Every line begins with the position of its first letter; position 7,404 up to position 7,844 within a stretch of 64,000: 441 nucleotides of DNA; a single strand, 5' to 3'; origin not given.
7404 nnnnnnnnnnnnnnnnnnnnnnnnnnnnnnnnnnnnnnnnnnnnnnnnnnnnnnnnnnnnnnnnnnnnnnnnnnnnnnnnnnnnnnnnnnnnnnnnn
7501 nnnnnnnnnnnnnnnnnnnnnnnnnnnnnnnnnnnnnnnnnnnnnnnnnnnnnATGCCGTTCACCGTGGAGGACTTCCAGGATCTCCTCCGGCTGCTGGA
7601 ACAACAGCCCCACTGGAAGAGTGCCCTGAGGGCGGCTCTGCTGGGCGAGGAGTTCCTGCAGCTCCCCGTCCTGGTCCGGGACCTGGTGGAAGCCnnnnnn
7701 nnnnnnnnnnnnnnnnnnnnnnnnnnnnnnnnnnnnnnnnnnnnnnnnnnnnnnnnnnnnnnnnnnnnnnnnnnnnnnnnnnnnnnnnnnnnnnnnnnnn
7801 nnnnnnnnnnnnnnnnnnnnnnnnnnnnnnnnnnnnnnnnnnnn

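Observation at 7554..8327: Repeat-containing coiled-coil protein with a C-terminal endonuclease-like block, next to tRNA-Thr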

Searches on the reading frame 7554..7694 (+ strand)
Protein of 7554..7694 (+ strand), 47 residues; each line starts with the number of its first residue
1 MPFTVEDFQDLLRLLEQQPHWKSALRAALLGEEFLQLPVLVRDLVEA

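Call 67: search_protein_families(library=phrogs, proteins=[window:7554-7694:+], max_evalue=1)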
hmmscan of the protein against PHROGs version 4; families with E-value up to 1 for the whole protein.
window:7554-7694:+ (47 aa): 0 families
